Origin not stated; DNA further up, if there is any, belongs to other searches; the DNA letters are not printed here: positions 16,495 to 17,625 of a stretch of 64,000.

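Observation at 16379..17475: Translationally coupled Cys-rich zinc-ribbon protein plus 2x[4Fe-4S] ferredoxin with an unknown Cys-containing C-terminal domain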

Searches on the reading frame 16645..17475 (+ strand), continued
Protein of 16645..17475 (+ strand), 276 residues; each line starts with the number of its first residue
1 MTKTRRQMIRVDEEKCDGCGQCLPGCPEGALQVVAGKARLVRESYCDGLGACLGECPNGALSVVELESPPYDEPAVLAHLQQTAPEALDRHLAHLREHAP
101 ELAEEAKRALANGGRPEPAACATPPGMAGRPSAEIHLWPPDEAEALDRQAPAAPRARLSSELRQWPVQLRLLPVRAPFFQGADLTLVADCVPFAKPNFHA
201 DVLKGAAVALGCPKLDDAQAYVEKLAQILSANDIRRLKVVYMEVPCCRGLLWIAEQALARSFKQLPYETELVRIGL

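Call 75: fold_search(model_id=the predicted structure, library=pdb)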
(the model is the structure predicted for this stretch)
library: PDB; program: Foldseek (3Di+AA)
matches with E <= 10: 1053; with E <= 0.001: 0
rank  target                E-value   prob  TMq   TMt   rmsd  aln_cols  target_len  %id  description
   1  8btn_B                3.2e-02  0.85  0.23  0.35   4.7       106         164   10  Crystal structure of BcThsB (released 2024-02-21)
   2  9zuz_D                6.4e-02  0.85  0.18  0.15   3.5        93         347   16  Translation Initiation Factor eIF-2B complex with the Isohexide Diamine GSK735 (released 2026-03-04)
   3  6wvv_L                7.2e-02  0.30  0.19  0.13  18.1       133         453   10  Plasmodium vivax M17 leucyl aminopeptidase (released 2020-12-16)
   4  2b4a                  7.7e-02  0.51  0.21  0.39   4.9       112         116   20  Crystal structure of a response regulator receiver domain protein (bh3024) from bacillus halodurans c-125 at 2.42 A reso (released 2005-10-11)
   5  8k34_A                8.2e-02  0.75  0.23  0.16   5.3       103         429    9  Cryo-EM structure of SPARTA gRNA binary complex (released 2024-01-17)
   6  7swh_B                9.3e-02  0.63  0.22  0.16   4.9       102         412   13  Crystal Structure of Putative cystathionine gamma-synthase from Burkholderia pseudomallei in Complex with PLP (released 2021-12-01)
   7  3gpc_A                9.9e-02  0.75  0.22  0.13   5.2        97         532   11  Crystal structure of human Acyl-CoA synthetase medium-chain family member 2A (L64P mutation) in a complex with CoA (released 2009-04-07)
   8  7swh_C                1.1e-01  0.57  0.22  0.16   5.1        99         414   13  Crystal Structure of Putative cystathionine gamma-synthase from Burkholderia pseudomallei in Complex with PLP (released 2021-12-01)
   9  9gpi_C                1.3e-01  0.60  0.21  0.21   5.2       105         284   13  Structure of RmlD from Trichomonas vaginalis is space group P1 (released 2025-03-12)
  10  2bfc_B                1.3e-01  0.54  0.21  0.18   5.4       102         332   15  Reactivity modulation of human branched-chain alpha-ketoacid dehydrogenase by an internal molecular switch (released 2006-02-16)
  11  2j5x_A                1.4e-01  0.47  0.22  0.33   7.1       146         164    8  STRUCTURE OF THE SMALL G PROTEIN ARF6 IN COMPLEX WITH GTPGAMMAS (released 2006-09-21)
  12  5msq                  1.4e-01  0.30  0.19  0.10   6.4       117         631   14  Structure of the A domain of carboxylic acid reductase (CAR) from Nocardia iowensis in complex with AMP and iodide (released 2018-01-17)
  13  3vdp_A                1.5e-01  0.84  0.24  0.33   4.0       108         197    9  Structure and biochemical studies of the recombination mediator protein RecR in RecFOR pathway (released 2012-12-19)
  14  9gbg                  1.5e-01  0.44  0.21  0.21   6.0       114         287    9  Putative Phage Recombinase UvsX (released 2026-02-18)
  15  3ufx_G                1.7e-01  0.66  0.23  0.18   4.9        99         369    9  Thermus aquaticus succinyl-CoA synthetase in complex with GDP-Mn2+ (released 2012-06-27)
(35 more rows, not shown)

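Call 87: find_encoding_contigs(protein=P0001, flank=10000, max_places=2)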
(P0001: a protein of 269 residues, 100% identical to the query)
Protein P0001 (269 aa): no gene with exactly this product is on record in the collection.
